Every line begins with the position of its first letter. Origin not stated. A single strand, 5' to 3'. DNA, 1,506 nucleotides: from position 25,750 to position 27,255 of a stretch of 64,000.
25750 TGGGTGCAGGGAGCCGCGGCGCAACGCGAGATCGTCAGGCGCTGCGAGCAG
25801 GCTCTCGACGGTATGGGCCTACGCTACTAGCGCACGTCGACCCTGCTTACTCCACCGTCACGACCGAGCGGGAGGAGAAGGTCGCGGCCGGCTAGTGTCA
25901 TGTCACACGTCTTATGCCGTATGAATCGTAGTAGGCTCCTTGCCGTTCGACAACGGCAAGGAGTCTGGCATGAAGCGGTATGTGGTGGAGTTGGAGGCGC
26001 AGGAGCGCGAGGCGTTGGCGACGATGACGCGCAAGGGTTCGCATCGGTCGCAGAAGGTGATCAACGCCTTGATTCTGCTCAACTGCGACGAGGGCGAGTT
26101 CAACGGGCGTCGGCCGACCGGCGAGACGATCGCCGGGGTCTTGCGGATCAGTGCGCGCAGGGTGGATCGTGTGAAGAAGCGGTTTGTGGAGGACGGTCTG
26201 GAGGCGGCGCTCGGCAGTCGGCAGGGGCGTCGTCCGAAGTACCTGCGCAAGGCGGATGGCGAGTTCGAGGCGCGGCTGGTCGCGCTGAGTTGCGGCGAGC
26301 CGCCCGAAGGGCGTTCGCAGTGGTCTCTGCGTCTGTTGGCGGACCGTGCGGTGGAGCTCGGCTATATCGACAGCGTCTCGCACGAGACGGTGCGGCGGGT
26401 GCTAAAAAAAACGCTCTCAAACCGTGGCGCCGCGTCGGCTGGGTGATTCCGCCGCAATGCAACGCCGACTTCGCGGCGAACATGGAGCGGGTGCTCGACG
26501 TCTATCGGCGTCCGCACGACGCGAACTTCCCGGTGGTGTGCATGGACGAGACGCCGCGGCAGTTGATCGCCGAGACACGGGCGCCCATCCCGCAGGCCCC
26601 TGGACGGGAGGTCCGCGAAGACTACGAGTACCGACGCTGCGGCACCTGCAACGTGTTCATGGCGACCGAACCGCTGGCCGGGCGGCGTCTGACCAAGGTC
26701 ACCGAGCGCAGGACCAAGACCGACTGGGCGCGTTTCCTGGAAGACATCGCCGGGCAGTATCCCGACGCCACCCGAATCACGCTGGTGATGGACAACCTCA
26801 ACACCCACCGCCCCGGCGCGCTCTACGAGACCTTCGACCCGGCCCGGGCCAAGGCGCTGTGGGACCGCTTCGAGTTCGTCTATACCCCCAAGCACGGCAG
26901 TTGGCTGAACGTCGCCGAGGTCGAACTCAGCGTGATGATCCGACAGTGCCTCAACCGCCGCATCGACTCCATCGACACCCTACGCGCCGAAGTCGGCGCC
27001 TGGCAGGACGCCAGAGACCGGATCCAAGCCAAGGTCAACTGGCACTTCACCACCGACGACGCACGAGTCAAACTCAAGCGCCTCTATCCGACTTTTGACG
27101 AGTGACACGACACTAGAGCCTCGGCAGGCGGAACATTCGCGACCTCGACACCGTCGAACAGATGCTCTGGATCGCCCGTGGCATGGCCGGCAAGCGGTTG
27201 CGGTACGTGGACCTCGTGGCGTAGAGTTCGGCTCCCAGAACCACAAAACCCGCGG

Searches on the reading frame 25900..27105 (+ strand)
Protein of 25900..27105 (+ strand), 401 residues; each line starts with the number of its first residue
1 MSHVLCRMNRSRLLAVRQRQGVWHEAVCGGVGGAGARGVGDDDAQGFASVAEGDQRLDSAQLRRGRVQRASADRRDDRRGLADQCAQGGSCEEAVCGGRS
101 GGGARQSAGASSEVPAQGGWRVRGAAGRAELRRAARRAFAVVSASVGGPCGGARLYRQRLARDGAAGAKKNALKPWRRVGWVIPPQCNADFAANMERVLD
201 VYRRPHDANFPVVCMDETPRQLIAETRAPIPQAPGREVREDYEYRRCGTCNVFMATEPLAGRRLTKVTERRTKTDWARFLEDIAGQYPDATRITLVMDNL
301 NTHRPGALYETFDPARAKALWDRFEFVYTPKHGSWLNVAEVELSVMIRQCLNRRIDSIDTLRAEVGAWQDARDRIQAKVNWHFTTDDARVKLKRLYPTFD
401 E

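Call 8: search_protein_families(library=pfam, proteins=[window:25900-27105:+], max_evalue=0.01)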
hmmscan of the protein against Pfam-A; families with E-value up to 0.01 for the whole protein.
window:25900-27105:+ (401 aa): 1 family
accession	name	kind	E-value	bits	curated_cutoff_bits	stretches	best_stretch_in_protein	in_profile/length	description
PF13358.12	DDE_3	-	7.2e-33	113.9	28.6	1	211-362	1-146/146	DDE superfamily endonuclease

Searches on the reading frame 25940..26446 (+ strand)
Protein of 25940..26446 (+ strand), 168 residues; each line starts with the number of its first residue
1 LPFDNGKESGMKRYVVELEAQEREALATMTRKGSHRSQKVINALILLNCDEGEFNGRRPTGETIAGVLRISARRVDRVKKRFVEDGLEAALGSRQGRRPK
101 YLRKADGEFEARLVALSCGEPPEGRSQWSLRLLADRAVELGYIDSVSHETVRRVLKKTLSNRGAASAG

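Call 8: search_protein_families(library=pfam, proteins=[window:25940-26446:+], max_evalue=0.01)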
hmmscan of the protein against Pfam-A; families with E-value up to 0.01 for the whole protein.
window:25940-26446:+ (168 aa): 4 families
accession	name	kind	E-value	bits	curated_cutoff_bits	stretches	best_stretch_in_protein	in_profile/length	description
PF13565.12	HTH_32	-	1.6e-16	61.1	33.7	1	75-155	2-73/73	Homeodomain-like domain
PF13551.12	HTH_29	-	6.2e-09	36.3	28.1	1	43-103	2-59/64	Winged helix-turn helix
PF13384.12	HTH_23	-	2.3e-05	24.5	24.6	1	62-90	21-49/50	Homeodomain-like domain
PF13518.12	HTH_28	-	0.00084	19.8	25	1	62-99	17-51/52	Helix-turn-helix domain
